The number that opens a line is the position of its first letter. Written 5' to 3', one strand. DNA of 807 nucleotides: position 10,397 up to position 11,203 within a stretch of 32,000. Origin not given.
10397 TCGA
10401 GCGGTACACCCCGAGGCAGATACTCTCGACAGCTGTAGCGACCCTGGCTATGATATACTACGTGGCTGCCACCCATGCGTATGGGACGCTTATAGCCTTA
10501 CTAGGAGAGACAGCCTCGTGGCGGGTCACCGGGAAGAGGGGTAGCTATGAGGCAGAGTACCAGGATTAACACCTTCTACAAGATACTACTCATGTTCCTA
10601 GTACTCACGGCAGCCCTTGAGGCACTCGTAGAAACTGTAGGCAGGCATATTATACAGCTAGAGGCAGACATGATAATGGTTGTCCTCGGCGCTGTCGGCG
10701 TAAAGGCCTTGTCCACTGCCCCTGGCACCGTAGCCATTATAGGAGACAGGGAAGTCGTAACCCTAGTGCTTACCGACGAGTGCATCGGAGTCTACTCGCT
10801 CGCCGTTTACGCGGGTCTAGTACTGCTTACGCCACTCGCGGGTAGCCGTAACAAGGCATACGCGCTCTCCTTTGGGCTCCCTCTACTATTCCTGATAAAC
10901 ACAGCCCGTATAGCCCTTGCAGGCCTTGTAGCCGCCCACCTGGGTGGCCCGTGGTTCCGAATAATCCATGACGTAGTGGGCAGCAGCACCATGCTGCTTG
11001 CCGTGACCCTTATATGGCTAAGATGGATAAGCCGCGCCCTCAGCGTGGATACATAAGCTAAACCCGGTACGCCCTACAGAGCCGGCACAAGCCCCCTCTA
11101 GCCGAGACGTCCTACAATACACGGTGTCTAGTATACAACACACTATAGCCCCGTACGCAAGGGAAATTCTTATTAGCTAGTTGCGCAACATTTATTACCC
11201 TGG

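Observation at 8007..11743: Membrane wHTH, processive GT2 synthase and mini-archaeosortase operon leading into a cannula(Can)-like fibre gene: candidate undescribed archaeal matrix-assembly module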

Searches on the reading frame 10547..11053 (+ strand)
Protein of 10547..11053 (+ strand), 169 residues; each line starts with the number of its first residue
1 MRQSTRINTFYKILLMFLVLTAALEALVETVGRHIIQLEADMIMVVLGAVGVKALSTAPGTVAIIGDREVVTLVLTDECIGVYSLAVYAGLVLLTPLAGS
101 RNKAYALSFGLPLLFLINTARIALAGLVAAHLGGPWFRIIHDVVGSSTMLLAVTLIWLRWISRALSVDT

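Call 3: search_protein_families(library=pfam, proteins=[window:10547-11053:+], max_evalue=0.1)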
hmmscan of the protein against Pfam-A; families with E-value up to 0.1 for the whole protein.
window:10547-11053:+ (169 aa): 1 family
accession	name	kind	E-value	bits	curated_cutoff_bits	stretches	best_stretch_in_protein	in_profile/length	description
PF09721.15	Exosortase_EpsH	-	3.1e-07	30.5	25.7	1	12-158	105-249/254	Transmembrane exosortase (Exosortase_EpsH)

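Call 4: search_protein_families(library=ncbifam, proteins=[window:10547-11053:+], max_evalue=0.1)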
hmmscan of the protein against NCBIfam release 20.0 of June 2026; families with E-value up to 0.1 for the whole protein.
window:10547-11053:+ (169 aa): 15 families
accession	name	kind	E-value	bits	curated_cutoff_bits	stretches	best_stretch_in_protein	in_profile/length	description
TIGR04178.1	exo_archaeo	signature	7.8e-13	48.5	23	1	76-161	4-94/97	exosortase/archaeosortase family protein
TIGR04144.1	archaeo_VPXXXP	exception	5.4e-11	42.7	150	1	13-163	7-152/156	archaeosortase B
TIGR04293.1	archaeo_artF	exception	4.3e-10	39.9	150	1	14-156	14-151/166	archaeosortase family protein ArtF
NF046081.1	exosort_XrtX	exception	6.9e-10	39.1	170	1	12-164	10-162/168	exosortase X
TIGR03110.1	exosort_Gpos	exception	2.6e-07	30.7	102.75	1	46-147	60-162/187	exosortase family protein XrtG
NF012138.0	exosort_XrtR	exception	2.6e-06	27.7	150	1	20-155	8-147/160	exosortase R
NF033767.0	exosort_XrtS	exception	4.4e-06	26.7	145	1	18-153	7-144/155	exosortase S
TIGR04124.1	archaeo_artE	exception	5.9e-06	26.4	95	1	71-161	61-148/153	archaeosortase family protein ArtE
TIGR04175.1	archaeo_artD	exception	6.5e-06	26.2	125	1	14-160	6-141/150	archaeosortase D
TIGR04300.1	exosort_XrtM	exception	0.00036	21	125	1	73-164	55-144/150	exosortase family protein XrtM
TIGR04177.1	exosort_XrtH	exception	0.00044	20.3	86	1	10-162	6-153/158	exosortase H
NF033505.2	paceosortase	exception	0.00092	19.4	80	1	71-160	56-144/167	pacearchaeosortase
TIGR03762.1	archaeo_artC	exception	0.0014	18.5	100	1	13-157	124-269/274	archaeosortase C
TIGR04128.1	exoso_Fjoh_1448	exception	0.0024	18.1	90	1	25-163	37-171/174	exosortase family protein XrtF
NF041736.1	archaeo_artH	equivalog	0.013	15.5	200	1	39-153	50-172/202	archaeosortase H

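Call 9: find_homologous_proteins(query=window:10547-11053:+, max_evalue=0.001)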
Query window:10547-11053:+ (169 aa): 2 proteins with E <= 0.001 among 2098 candidates.
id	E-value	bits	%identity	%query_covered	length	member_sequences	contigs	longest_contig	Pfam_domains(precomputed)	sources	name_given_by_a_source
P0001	6.3e-98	343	100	100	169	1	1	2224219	PF09721.16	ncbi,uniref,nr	ncbi:exosortase/archaeosortase family protein [Pyrodictium abyssi]|uniref:Exosortase H n=1 Tax=Pyrod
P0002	1.5e-76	274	77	99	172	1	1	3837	PF09721.16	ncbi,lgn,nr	ncbi:MAG TPA: exosortase/archaeosortase family protein [Pyrodictium sp.]|nr:exosortase/archaeosortas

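Call 18: search_protein_representatives(protein=window:10547-11053:+)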
Query: 169 residues. Proteins with E-value up to 0.001 (for the whole library): 229; up to 1e-10: 13; up to 1e-30: 1. The best 150 are listed.
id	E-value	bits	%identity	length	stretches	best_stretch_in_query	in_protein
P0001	2.0e-98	343.0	100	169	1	1-169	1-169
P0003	1.9e-21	93.0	36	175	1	6-167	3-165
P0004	2.2e-19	86.3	33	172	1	3-164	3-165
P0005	5.8e-19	84.9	43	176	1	17-163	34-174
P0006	4.0e-18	82.2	34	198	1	8-161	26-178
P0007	8.4e-18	81.1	32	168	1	16-162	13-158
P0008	6.5e-16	75.0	33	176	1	10-165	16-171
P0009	6.1e-15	71.8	30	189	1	11-163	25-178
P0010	3.0e-13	66.4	32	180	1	11-161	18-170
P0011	8.7e-13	64.8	32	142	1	34-165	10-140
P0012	3.0e-12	63.1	29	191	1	11-166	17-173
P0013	1.9e-11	60.4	29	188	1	9-164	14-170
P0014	7.8e-11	58.5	30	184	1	19-165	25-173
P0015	3.7e-10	56.3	25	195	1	10-163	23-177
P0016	4.5e-10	56.0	27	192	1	13-166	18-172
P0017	4.6e-10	56.0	34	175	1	4-163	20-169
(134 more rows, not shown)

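Call 20: search_protein_families(library=ncbifam, alignment_id=A1, max_evalue=0.001)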
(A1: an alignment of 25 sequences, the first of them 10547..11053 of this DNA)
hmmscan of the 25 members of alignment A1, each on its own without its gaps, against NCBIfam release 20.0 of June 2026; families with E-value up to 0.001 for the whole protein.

A. member 1, window:10547-11053:+ (169 aa): 12 families
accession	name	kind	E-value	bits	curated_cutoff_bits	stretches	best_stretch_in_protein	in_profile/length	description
TIGR04178.1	exo_archaeo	signature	7.8e-13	48.5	23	1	76-161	4-94/97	exosortase/archaeosortase family protein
TIGR04144.1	archaeo_VPXXXP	exception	5.4e-11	42.7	150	1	13-163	7-152/156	archaeosortase B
TIGR04293.1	archaeo_artF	exception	4.3e-10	39.9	150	1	14-156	14-151/166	archaeosortase family protein ArtF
NF046081.1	exosort_XrtX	exception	6.9e-10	39.1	170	1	12-164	10-162/168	exosortase X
TIGR03110.1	exosort_Gpos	exception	2.6e-07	30.7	102.75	1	46-147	60-162/187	exosortase family protein XrtG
NF012138.0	exosort_XrtR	exception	2.6e-06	27.7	150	1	20-155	8-147/160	exosortase R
NF033767.0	exosort_XrtS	exception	4.4e-06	26.7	145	1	18-153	7-144/155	exosortase S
TIGR04124.1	archaeo_artE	exception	5.9e-06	26.4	95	1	71-161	61-148/153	archaeosortase family protein ArtE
TIGR04175.1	archaeo_artD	exception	6.5e-06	26.2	125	1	14-160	6-141/150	archaeosortase D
TIGR04300.1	exosort_XrtM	exception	0.00036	21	125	1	73-164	55-144/150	exosortase family protein XrtM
TIGR04177.1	exosort_XrtH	exception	0.00044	20.3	86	1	10-162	6-153/158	exosortase H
NF033505.2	paceosortase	exception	0.00092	19.4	80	0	71-160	56-144/167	pacearchaeosortase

B. families by the number of members that match (of 25 scanned): 25 families
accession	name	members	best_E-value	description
TIGR04178.1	exo_archaeo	25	2.1e-18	exosortase/archaeosortase family protein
TIGR04177.1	exosort_XrtH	22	2.6e-19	exosortase H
NF046081.1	exosort_XrtX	21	1.1e-22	exosortase X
NF033505.2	paceosortase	20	7.5e-09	pacearchaeosortase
TIGR04293.1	archaeo_artF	18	9.9e-15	archaeosortase family protein ArtF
TIGR03110.1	exosort_Gpos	17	3.2e-12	exosortase family protein XrtG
TIGR04144.1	archaeo_VPXXXP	14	6.2e-22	archaeosortase B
TIGR04175.1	archaeo_artD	14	4.2e-12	archaeosortase D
TIGR04124.1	archaeo_artE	12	3.2e-18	archaeosortase family protein ArtE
TIGR04128.1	exoso_Fjoh_1448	11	2.3e-12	exosortase family protein XrtF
TIGR04300.1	exosort_XrtM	11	7.3e-09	exosortase family protein XrtM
NF012138.0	exosort_XrtR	11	2e-07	exosortase R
NF033767.0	exosort_XrtS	9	4.9e-08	exosortase S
NF046083.1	exosort_XrtY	7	5.5e-10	exosortase Y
TIGR02602.1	8TM_EpsH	7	4.9e-09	exosortase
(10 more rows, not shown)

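Call 24: find_homologous_proteins(query=A1, max_evalue=1e-10)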
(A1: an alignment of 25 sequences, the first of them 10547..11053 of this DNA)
Query A1 (25 sequences) (169 aa, profile of the alignment): 4 proteins with E <= 1e-10 among 8000 candidates.
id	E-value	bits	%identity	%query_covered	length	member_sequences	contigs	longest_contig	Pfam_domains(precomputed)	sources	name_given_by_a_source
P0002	2.9e-53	198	77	99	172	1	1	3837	PF09721.16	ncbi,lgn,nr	ncbi:MAG TPA: exosortase/archaeosortase family protein [Pyrodictium sp.]|nr:exosortase/archaeosortas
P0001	5.0e-53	197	100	100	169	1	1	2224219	PF09721.16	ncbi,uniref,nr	ncbi:exosortase/archaeosortase family protein [Pyrodictium abyssi]|uniref:Exosortase H n=1 Tax=Pyrod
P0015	1.4e-44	170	24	97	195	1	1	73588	PF09721.16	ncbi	-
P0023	7.4e-41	158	30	89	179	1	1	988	PF09721.16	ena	-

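Call 25: find_encoding_contigs(protein=P0003, flank=10000, max_places=3)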
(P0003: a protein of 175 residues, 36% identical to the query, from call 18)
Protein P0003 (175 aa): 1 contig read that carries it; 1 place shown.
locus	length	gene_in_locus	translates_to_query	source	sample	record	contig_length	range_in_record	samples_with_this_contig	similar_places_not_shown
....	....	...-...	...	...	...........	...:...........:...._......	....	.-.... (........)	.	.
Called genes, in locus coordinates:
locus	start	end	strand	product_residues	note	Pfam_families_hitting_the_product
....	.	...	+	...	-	?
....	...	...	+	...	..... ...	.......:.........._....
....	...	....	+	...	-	?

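Call 26: find_encoding_contigs(protein=P0002, flank=10000, max_places=3)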
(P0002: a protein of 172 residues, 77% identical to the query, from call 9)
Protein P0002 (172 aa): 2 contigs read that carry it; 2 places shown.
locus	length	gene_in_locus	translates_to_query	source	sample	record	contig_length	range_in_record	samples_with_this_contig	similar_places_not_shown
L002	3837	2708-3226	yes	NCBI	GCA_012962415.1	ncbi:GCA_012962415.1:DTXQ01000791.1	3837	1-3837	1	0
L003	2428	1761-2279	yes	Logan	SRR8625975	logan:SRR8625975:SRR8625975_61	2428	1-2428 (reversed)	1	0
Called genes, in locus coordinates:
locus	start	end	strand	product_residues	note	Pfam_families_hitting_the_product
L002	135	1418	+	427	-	PF12840:HTH_20 (faint)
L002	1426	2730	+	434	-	PF13641:Glyco_tranf_2_3, PF00535:Glycos_transf_2, PF13632:Glyco_trans_2_3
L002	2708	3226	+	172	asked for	PF09721:Exosortase_EpsH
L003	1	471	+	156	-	?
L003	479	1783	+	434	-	PF13641:Glyco_tranf_2_3, PF00535:Glycos_transf_2, PF13632:Glyco_trans_2_3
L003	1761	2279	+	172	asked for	PF09721:Exosortase_EpsH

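Call 31: find_encoding_contigs(protein=P0015, flank=10000, max_places=2)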
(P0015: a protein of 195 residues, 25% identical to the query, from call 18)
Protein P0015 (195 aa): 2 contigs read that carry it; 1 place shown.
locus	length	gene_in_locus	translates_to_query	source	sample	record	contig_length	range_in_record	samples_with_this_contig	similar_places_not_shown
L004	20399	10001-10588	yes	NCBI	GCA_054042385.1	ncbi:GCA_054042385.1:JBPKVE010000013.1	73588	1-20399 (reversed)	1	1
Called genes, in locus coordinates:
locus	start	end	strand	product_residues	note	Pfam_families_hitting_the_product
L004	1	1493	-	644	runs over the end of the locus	PF02730:AFOR_N, PF01314:AFOR_C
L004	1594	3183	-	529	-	PF04055:Radical_SAM (faint)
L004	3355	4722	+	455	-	PF01637:ATPase_2, PF13191:AAA_16 (weak), PF13173:AAA_14, PF13401:AAA_22 (faint), PF24034:DUF7343 (faint), PF03008:DUF234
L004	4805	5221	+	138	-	PF00571:CBS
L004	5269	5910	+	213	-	-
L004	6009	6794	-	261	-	-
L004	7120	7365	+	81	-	PF02537:CRCB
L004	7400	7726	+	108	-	PF02641:DUF190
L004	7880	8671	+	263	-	-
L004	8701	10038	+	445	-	PF00535:Glycos_transf_2, PF13641:Glyco_tranf_2_3 (weak), PF13632:Glyco_trans_2_3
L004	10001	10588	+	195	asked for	PF09721:Exosortase_EpsH (weak)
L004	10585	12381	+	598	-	-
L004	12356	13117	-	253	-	PF04055:Radical_SAM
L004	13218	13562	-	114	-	PF17647:DUF5518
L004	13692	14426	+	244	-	PF01411:tRNA-synt_2c (weak), PF07973:tRNA_SAD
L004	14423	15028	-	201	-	-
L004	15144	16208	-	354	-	PF01266:DAO, PF13450:NAD_binding_8 (weak)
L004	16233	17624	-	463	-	PF01565:FAD_binding_4, PF02913:FAD-oxidase_C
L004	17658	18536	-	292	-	PF13183:Fer4_8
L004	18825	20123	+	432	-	-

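Call 32: find_encoding_contigs(protein=P0004, flank=10000, max_places=2)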
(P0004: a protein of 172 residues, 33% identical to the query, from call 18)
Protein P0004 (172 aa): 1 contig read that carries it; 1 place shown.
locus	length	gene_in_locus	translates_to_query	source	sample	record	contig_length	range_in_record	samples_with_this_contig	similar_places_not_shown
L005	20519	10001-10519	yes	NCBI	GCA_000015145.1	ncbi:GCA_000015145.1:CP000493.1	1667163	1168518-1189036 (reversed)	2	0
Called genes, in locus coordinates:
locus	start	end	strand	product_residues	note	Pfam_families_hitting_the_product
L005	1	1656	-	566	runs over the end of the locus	PF04389:Peptidase_M28, PF16254:DUF4910 (weak)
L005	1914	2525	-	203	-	PF00881:Nitroreductase, PF14512:TM1586_NiRdase (faint)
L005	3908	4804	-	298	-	PF02915:Rubrerythrin (faint), PF01988:VIT1 (faint)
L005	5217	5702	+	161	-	-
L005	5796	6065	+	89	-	-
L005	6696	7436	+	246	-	-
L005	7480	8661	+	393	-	-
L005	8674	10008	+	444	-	PF13506:Glyco_transf_21 (faint), PF00535:Glycos_transf_2, PF13641:Glyco_tranf_2_3, PF13632:Glyco_trans_2_3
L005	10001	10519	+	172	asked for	PF09721:Exosortase_EpsH (weak)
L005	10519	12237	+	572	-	-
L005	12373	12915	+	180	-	-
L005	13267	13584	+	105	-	PF00239:Resolvase (weak)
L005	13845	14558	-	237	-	PF16795:Phage_integr_3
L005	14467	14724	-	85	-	-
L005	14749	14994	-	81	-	-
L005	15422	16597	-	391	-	PF07690:MFS_1, PF12832:MFS_1_like (faint), PF07690:MFS_1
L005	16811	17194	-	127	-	PF01880:Desulfoferrodox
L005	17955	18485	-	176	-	PF22769:DCD, PF00692:dUTPase (weak)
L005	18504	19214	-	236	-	PF03099:BPL_LplA_LipB, PF02237:BPL_C (weak)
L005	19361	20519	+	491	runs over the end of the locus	PF00289:Biotin_carb_N, PF01071:GARS_A (weak), PF13549:ATP-grasp_5, PF02222:ATP-grasp, PF02786:CPSase_L_D2, PF07478:Dala_Dala_lig_C, PF02785:Biotin_carb_C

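Call 33: find_encoding_contigs(protein=P0005, flank=10000, max_places=2)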
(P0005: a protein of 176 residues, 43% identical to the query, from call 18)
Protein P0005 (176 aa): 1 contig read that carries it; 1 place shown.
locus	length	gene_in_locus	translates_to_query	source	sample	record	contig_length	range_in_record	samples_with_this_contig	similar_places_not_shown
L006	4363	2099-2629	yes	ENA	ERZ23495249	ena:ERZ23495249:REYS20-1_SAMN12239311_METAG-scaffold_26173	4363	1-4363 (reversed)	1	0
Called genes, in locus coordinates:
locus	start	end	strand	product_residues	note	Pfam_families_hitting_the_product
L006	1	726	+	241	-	?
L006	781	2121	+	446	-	PF00535:Glycos_transf_2, PF13641:Glyco_tranf_2_3, PF13632:Glyco_trans_2_3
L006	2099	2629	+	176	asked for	-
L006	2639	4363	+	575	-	?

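Call 38: search_protein_families(library=ncbifam, proteins=[L005:10510-12234:+, L004:10585-12378:+, L005:6687-7433:+, L004:7823-8668:+, L006:13-723:+, L005:8665-10005:+, L005:7468-8658:+], max_evalue=1)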
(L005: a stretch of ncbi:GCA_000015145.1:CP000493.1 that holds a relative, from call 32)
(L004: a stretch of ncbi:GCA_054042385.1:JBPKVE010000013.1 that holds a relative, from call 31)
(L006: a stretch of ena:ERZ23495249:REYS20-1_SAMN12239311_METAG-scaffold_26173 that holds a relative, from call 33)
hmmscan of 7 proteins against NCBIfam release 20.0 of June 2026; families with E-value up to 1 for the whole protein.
L005:10510-12234:+ (575 aa): 0 families

L004:10585-12378:+ (598 aa): 0 families

L005:6687-7433:+ (249 aa): 0 families

L004:7823-8668:+ (282 aa): 1 family
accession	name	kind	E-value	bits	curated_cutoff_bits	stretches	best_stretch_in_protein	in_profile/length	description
NF010467.0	PRK13892.1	equivalog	0.044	13.7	179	1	24-93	7-78/145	conjugal transfer system pilin TrbC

L006:13-723:+ (237 aa): 0 families

L005:8665-10005:+ (447 aa): 14 families
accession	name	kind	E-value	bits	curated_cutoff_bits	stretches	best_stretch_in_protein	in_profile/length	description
TIGR03937.1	PgaC_IcaA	equivalog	4.2e-15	55.6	422.3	1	55-426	20-385/407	poly-beta-1,6-N-acetyl-D-glucosamine synthase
TIGR03030.1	CelA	equivalog_domain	1.4e-13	49.8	699.1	2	47-187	99-250/714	UDP-forming cellulose synthase catalytic subunit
TIGR03469.1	HpnB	hypoth_equivalog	9.6e-07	28.1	379.25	1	74-198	38-168/386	hopene-associated glycosyltransferase HpnB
NF008558.0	PRK11498.1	equivalog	1.2e-06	26.8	992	2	78-179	271-366/872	UDP-forming cellulose synthase catalytic subunit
TIGR04242.1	nodulat_NodC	equivalog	1.1e-05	24.6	550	1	76-194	44-160/395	chitooligosaccharide synthase NodC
TIGR03111.1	glyc2_xrt_Gpos1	hypoth_equivalog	2e-05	23.6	363.95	1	77-197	46-162/439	TIGR03111 family XrtG-associated glycosyltransferase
NF007986.1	PRK10714.1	equivalog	4.9e-05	22.5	529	1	81-203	7-127/316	undecaprenyl-phosphate 4-deoxy-4-formamido-L-arabinose transferase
NF007482.0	PRK10073.1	equivalog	0.00011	21.4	423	1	80-201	6-121/334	glycosyltransferase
NF045692.1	OglycostaseCruG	equivalog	0.0014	17.6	600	1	74-204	35-166/386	2'-O-glycosyltransferase CruG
NF053739.1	GlytfEpsEBac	equivalog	0.0023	17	450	1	80-158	1-79/265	glycosyltransferase EpsE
NF003959.0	PRK05454.2-2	equivalog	0.0032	15.9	550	1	36-187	51-206/599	glucans biosynthesis glucosyltransferase MdoH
TIGR04440.1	glyco_TIGR04440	domain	0.015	15.1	70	1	83-206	3-123/215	TIGR00180 family glycosyltransferase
NF058614.1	PPMAGASynPpgS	equivalog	0.038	13.4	370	1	82-201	2-112/226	polyprenyl-phospho-N-acetylgalactosaminyl synthase PpgS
NF050050.1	ProtGlycPglI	equivalog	0.056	12.8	500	1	80-187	2-105/306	GalNAc(5)-diNAcBac-PP-undecaprenol beta-1,3-glucosyltransferase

L005:7468-8658:+ (397 aa): 8 families
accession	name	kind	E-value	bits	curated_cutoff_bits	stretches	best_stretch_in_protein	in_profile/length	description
NF033788.1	HTH_metalloreg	subfamily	1e-06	28.5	55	1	265-330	6-71/77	metalloregulator ArsR/SmtB family transcription factor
NF053660.1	ORF80_fam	equivalog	0.00087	19.1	95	1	275-323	7-54/70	ORF80 family leucine zipper DNA-binding protein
NF033789.1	repress_SdpR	subfamily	0.0041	17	100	1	265-327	3-64/79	autorepressor SdpR family transcription factor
NF011620.1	PRK15046.1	equivalog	0.027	13.3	310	1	13-84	13-87/334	2-aminoethylphosphonate ABC transporter substrate-binding protein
NF053755.1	MsvR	equivalog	0.031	14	220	1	267-317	10-59/236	transcriptional factor MsvR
NF040642.1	sulf_sens_BigR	equivalog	0.034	14.2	155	1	265-340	15-88/95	sulfite-sensing transcriptional repressor BigR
TIGR03227.1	PhnS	equivalog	0.18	10.7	395.3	1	17-82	26-95/360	2-aminoethylphosphonate ABC transporter substrate-binding protein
TIGR03423.1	pbp2_mrdA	equivalog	0.27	9.7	455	1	261-324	355-416/593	penicillin-binding protein 2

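Call 39: search_protein_families(library=pfam, proteins=[L005:10510-12234:+, L004:10585-12378:+, L005:6687-7433:+, L004:7823-8668:+, L006:13-723:+, L005:7468-8658:+], max_evalue=1)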
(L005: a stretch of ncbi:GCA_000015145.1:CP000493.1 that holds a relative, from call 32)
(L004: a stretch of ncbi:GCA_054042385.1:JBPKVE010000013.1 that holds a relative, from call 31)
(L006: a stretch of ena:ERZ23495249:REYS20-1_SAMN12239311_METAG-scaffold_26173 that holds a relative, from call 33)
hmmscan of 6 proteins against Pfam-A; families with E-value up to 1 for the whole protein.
L005:10510-12234:+ (575 aa): 1 family
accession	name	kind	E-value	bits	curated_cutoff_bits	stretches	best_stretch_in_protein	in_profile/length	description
PF06749.17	DUF1218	-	0.62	11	25.3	1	352-398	20-67/95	Protein of unknown function (DUF1218)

L004:10585-12378:+ (598 aa): 0 families

L005:6687-7433:+ (249 aa): 2 families
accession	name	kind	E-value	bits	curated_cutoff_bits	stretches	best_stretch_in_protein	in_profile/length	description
PF22349.1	Fervidolysin_SD2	-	0.041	14.5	26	1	128-187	29-86/113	Fervidolysin, second beta-sandwich domain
PF07760.16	DUF1616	-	0.074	12.6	31.6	1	5-51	147-192/307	Protein of unknown function (DUF1616)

L004:7823-8668:+ (282 aa): 1 family
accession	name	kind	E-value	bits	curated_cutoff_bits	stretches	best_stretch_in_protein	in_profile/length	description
PF09534.15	Trp_oprn_chp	-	0.053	13.8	29.6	1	232-282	21-71/180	Tryptophan-associated transmembrane protein (Trp_oprn_chp)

L006:13-723:+ (237 aa): 1 family
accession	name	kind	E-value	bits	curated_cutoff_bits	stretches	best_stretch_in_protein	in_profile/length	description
PF10078.15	DUF2316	-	0.071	13.8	26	1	109-137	31-59/89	Uncharacterized protein conserved in bacteria (DUF2316)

L005:7468-8658:+ (397 aa): 4 families
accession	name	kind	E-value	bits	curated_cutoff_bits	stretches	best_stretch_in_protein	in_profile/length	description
PF01022.26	HTH_5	-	0.011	16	22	1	270-316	2-47/47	Bacterial regulatory protein, arsR family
PF24266.1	HTH_HVO_0163_N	-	0.033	14.7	31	1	270-327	2-59/70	HVO_0163, N-terminal HTH domain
PF05584.17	Sulfolobus_pRN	-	0.086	13.3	20.8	1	278-323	13-56/72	Sulfolobus plasmid regulatory protein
PF23809.1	Phage_holin_9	-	0.19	12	27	1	201-240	9-48/130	Bacteriophage holin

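Call 67: search_protein_families(library=pfam, proteins=[L006:2639-4363:+], max_evalue=1)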
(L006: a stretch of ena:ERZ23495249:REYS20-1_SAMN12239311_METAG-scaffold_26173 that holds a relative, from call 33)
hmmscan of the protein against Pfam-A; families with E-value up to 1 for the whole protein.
L006:2639-4363:+ (575 aa): 1 family
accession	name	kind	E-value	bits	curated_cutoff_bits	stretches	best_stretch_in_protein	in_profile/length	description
PF10131.15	PTPS_related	-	0.00089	18.3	26.4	1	99-346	1-241/621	6-pyruvoyl-tetrahydropterin synthase related domain; membrane protein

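Call 68: search_protein_families(library=ncbifam, proteins=[L006:2639-4363:+], max_evalue=1)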
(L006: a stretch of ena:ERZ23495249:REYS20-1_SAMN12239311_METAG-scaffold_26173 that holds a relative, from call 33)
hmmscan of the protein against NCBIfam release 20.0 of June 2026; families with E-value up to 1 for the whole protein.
L006:2639-4363:+ (575 aa): 0 families

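Call 75: find_encoding_contigs(protein=P0006, flank=8000, max_places=1)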
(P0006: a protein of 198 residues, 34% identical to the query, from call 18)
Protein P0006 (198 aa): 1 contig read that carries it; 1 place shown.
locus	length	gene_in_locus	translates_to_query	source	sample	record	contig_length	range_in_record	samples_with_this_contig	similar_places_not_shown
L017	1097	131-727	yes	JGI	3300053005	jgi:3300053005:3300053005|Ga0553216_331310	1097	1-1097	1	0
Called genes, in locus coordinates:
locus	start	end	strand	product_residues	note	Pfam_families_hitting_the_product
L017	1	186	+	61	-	?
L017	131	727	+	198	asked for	PF09721:Exosortase_EpsH (weak)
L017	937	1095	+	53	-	?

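Call 76: find_encoding_contigs(protein=P0007, flank=8000, max_places=1)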
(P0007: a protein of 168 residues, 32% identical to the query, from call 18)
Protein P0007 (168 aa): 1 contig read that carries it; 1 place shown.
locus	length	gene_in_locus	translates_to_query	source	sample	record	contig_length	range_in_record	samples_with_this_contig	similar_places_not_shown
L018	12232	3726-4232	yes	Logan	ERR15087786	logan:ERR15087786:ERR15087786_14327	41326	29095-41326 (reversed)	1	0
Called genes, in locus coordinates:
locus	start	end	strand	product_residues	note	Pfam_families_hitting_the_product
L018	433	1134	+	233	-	-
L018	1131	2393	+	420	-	PF13412:HTH_24 (faint)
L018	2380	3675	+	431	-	PF13641:Glyco_tranf_2_3, PF00535:Glycos_transf_2, PF13632:Glyco_trans_2_3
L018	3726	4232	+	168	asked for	PF09721:Exosortase_EpsH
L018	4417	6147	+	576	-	-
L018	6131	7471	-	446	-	PF03023:MurJ, PF01554:MatE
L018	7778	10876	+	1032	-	PF00270:DEAD, PF00271:Helicase_C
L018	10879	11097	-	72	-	-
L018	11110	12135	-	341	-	PF01113:DapB_N, PF19328:DAP_DH_C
